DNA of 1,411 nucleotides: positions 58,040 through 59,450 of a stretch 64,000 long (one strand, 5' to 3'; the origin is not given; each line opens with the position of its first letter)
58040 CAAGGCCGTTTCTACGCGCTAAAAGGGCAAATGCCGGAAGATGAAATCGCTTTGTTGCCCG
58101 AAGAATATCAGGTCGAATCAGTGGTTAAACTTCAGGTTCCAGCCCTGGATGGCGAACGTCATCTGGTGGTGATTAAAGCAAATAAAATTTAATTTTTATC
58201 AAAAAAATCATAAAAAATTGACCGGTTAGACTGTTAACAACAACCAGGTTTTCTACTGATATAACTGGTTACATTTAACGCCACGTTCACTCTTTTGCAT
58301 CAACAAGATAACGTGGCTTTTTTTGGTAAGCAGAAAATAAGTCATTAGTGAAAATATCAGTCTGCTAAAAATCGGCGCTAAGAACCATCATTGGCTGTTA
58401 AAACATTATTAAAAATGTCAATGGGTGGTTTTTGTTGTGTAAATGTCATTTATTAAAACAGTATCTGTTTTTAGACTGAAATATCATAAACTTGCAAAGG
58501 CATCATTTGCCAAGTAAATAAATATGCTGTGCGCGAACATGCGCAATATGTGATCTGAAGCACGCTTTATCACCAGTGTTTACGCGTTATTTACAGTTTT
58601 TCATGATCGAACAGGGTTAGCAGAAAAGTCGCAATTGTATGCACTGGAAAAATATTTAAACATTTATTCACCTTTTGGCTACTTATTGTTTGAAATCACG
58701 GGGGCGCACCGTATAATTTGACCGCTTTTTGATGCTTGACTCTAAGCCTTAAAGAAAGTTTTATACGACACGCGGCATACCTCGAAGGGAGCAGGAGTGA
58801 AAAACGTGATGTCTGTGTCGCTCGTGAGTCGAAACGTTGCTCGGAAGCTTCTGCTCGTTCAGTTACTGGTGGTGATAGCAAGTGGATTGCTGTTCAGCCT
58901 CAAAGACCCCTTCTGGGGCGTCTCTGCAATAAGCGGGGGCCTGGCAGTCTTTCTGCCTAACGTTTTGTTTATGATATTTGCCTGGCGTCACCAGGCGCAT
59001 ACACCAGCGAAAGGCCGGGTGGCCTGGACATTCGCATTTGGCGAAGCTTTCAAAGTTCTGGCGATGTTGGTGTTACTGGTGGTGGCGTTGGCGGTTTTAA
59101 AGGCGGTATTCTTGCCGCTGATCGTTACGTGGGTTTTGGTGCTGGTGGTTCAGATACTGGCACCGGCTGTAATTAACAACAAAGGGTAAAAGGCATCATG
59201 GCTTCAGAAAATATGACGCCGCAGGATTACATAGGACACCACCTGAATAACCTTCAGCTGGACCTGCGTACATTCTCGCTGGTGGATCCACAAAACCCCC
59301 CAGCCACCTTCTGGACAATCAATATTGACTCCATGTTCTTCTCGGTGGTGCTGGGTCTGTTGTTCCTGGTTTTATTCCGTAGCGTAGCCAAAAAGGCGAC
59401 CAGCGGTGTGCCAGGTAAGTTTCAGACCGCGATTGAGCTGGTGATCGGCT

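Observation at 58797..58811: atpI start codon ambiguity (GTG 58797 versus ATG 58809)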

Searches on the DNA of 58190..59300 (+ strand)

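Call 3: search_dna_similar(query=window:58600-59300:+, collection=ecoli_genomes, mode=near, max_rows=15)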
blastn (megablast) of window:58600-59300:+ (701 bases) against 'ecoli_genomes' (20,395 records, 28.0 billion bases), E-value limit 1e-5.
Records with a match: 5424; places in all: 5426; records where one place covers at least 80% of the query: 5424.
Genomes with a match: 5424 of 5426; with a place that covers at least 80% of the query: 5424. Places per genome that has any: lowest 1, median 1, highest 2. On chromosomes: 5426 places; on plasmids: 0.
Best place of each record, by identity: >=99% 5409; 95-99% 15.
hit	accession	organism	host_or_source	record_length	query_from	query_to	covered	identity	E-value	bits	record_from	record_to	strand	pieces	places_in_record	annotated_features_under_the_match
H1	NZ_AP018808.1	Escherichia coli strain E2865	Bos taurus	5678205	1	701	100%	100.0%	0e+0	1295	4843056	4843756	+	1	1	atpI: F0F1 ATP synthase subunit I | atpB: F0F1 ATP synthase subunit A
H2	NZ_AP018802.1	Escherichia coli strain E2863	Bos taurus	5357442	1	701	100%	100.0%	0e+0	1295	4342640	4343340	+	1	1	atpI: F0F1 ATP synthase subunit I | atpB: F0F1 ATP synthase subunit A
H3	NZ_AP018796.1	Escherichia coli strain E2855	Bos taurus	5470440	1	701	100%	100.0%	0e+0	1295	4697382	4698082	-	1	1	atpI: F0F1 ATP synthase subunit I | atpB: F0F1 ATP synthase subunit A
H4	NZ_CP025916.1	Escherichia coli strain 120899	Homo sapiens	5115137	1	701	100%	100.0%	0e+0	1295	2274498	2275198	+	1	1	atpI: F0F1 ATP synthase subunit I | atpB: F0F1 ATP synthase subunit A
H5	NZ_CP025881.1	Escherichia coli strain 503440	Homo sapiens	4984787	1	701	100%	100.0%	0e+0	1295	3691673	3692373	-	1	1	atpI: F0F1 ATP synthase subunit I | atpB: F0F1 ATP synthase subunit A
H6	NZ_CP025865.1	Escherichia coli strain 504211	Homo sapiens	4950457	1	701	100%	100.0%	0e+0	1295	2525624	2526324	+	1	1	atpI: F0F1 ATP synthase subunit I | atpB: F0F1 ATP synthase subunit A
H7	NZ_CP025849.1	Escherichia coli strain 600468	Homo sapiens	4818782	1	701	100%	100.0%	0e+0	1295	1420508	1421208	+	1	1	atpI: F0F1 ATP synthase subunit I | atpB: F0F1 ATP synthase subunit A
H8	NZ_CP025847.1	Escherichia coli strain 602354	Homo sapiens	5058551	1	701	100%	100.0%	0e+0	1295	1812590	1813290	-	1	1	atpI: F0F1 ATP synthase subunit I | atpB: F0F1 ATP synthase subunit A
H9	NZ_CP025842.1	Escherichia coli strain 720632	Homo sapiens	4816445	1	701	100%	100.0%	0e+0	1295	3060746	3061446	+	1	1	atpI: F0F1 ATP synthase subunit I | atpB: F0F1 ATP synthase subunit A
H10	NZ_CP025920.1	Escherichia coli strain 103605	Homo sapiens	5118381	1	701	100%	100.0%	0e+0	1295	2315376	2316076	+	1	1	atpI: F0F1 ATP synthase subunit I | atpB: F0F1 ATP synthase subunit A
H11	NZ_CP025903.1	Escherichia coli strain 300709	Homo sapiens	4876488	1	701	100%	100.0%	0e+0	1295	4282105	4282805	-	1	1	atpI: F0F1 ATP synthase subunit I | atpB: F0F1 ATP synthase subunit A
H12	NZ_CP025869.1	Escherichia coli strain 503829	Homo sapiens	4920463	1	701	100%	100.0%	0e+0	1295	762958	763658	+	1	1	atpI: F0F1 ATP synthase subunit I | atpB: F0F1 ATP synthase subunit A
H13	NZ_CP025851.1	Escherichia coli strain 510016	Homo sapiens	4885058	1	701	100%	100.0%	0e+0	1295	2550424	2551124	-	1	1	atpI: F0F1 ATP synthase subunit I | atpB: F0F1 ATP synthase subunit A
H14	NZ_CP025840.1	Escherichia coli strain 214-4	Homo sapiens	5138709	1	701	100%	100.0%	0e+0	1295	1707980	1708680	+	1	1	atpI: F0F1 ATP synthase subunit I | atpB: F0F1 ATP synthase subunit A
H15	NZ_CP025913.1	Escherichia coli strain 203740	Homo sapiens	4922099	1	701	100%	100.0%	0e+0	1295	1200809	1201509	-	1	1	atpI: F0F1 ATP synthase subunit I | atpB: F0F1 ATP synthase subunit A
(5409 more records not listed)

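Call 5: get_annotated_region(hit=H1, flank=1500)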
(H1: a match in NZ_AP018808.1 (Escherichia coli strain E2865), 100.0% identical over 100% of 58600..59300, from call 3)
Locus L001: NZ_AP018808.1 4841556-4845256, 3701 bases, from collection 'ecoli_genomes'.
description: Escherichia coli strain E2865 chromosome, complete genome
organism: Escherichia coli strain E2865 (NCBI taxid 562)
replicon: chromosome; assembly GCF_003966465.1
host: Bos taurus; source: -; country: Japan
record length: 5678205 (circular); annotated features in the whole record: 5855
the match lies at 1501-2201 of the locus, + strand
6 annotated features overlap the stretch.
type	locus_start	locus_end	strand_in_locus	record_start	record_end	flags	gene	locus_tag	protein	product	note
CDS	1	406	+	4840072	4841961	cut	mnmG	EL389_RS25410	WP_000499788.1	tRNA uridine-5-carboxymethylaminomethyl(34) synthesis enzyme MnmG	-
CDS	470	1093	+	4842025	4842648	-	rsmG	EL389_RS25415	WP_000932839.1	16S rRNA (guanine(527)-N(7))-methyltransferase RsmG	-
CDS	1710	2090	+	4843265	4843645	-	atpI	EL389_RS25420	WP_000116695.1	F0F1 ATP synthase subunit I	-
CDS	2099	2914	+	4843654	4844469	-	atpB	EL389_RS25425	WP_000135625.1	F0F1 ATP synthase subunit A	-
CDS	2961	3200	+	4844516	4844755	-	atpE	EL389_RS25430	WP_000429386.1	F0F1 ATP synthase subunit C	-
CDS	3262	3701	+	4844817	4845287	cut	atpF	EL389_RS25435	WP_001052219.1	F0F1 ATP synthase subunit B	-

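Call 36: search_rna_families(source=window, start=58190, end=59250, threshold=evalue, max_evalue=1)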
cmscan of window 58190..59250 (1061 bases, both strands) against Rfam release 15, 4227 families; matches with E-value up to 1: 1.
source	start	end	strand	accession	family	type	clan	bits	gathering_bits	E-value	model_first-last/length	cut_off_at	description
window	58266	58372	+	RF01578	RUF1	Gene; sRNA;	-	21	70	0.2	1-264/264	no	Plasmodium RNA of unkown function RUF1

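Call 45: search_dna_similar(query=window:58760-58840:+, collection=ecoli_genomes, mode=near, rows=spread, max_rows=30)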
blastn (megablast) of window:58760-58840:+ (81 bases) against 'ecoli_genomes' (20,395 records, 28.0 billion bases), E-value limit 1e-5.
Records with a match: 5424; places in all: 5426; records where one place covers at least 80% of the query: 5424.
Genomes with a match: 5424 of 5426; with a place that covers at least 80% of the query: 5424. Places per genome that has any: lowest 1, median 1, highest 2. On chromosomes: 5426 places; on plasmids: 0.
Best place of each record, by identity: >=99% 5396; 95-99% 28.
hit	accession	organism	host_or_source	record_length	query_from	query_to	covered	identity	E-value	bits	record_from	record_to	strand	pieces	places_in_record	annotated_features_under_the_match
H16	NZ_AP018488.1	Escherichia coli O157:H7 strain PV15-279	Homo sapiens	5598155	1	81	100%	100.0%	6e-34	150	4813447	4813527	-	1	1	atpI: F0F1 ATP synthase subunit I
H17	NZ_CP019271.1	Escherichia coli strain 13P460A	pig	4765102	1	81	100%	100.0%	6e-34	150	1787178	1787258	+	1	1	atpI: F0F1 ATP synthase subunit I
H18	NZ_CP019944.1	Escherichia coli strain DSM 103246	chicken carcass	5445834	1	81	100%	100.0%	6e-34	150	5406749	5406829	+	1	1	atpI: F0F1 ATP synthase subunit I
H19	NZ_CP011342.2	Escherichia coli K-12 strain K-12 substr. GM4792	-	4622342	1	81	100%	100.0%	6e-34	150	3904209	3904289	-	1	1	atpI: F0F1 ATP synthase subunit I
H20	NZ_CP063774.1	Escherichia coli O25b:H4-ST131 strain ST131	wastewater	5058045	1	81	100%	100.0%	6e-34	150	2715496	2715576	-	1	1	atpI: F0F1 ATP synthase subunit I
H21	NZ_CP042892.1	Escherichia coli O10:H32 strain NMBU-W12E19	surface water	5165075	1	81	100%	100.0%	6e-34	150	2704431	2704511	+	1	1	atpI: F0F1 ATP synthase subunit I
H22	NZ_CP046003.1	Escherichia coli strain 1916D6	swine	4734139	1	81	100%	100.0%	6e-34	150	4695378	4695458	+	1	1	atpI: F0F1 ATP synthase subunit I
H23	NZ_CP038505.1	Escherichia coli strain 28Eco12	Homo sapiens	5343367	1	81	100%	100.0%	6e-34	150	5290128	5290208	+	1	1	atpI: F0F1 ATP synthase subunit I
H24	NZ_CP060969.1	Escherichia coli strain EC5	Homo sapiens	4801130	1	81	100%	100.0%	6e-34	150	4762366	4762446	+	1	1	atpI: F0F1 ATP synthase subunit I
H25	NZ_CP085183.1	Escherichia coli strain EC7518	Homo sapiens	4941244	1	81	100%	100.0%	6e-34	150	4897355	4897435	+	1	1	atpI: F0F1 ATP synthase subunit I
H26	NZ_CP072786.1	Escherichia coli strain JA0257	not applicable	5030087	1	81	100%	100.0%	6e-34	150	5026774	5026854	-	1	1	atpI: F0F1 ATP synthase subunit I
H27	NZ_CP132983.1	Escherichia coli strain ARS-C301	Beef Cattle Feces - Rectal Grab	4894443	1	81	100%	100.0%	6e-34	150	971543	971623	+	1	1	atpI: F0F1 ATP synthase subunit I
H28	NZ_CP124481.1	Escherichia coli strain AVS0756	wastewater efflux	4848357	1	81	100%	100.0%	6e-34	150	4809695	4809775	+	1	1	atpI: F0F1 ATP synthase subunit I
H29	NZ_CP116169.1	Escherichia coli strain DETEC-P1056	ICU patient rectal swab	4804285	1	81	100%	100.0%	6e-34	150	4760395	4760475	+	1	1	atpI: F0F1 ATP synthase subunit I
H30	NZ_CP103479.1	Escherichia coli strain 4621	Homo sapiens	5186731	1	81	100%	100.0%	6e-34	150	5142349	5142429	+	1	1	atpI: F0F1 ATP synthase subunit I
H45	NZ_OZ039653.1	Escherichia coli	-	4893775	1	81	100%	98.8%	1e-31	143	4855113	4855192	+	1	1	atpI: F0F1 ATP synthase subunit I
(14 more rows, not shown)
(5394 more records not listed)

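Call 46: get_annotated_region(hit=H45, flank=100)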
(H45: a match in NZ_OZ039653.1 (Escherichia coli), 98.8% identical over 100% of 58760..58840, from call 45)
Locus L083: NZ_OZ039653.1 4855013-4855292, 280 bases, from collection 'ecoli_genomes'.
description: Escherichia coli isolate 30224_1#355 chromosome 1, complete sequence
organism: Escherichia coli (NCBI taxid 562)
replicon: chromosome; assembly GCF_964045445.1
host: -; source: -; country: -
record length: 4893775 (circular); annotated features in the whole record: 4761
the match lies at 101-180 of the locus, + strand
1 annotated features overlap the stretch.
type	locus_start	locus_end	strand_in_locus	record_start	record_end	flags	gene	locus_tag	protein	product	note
CDS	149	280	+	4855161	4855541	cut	atpI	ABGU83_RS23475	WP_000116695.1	F0F1 ATP synthase subunit I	-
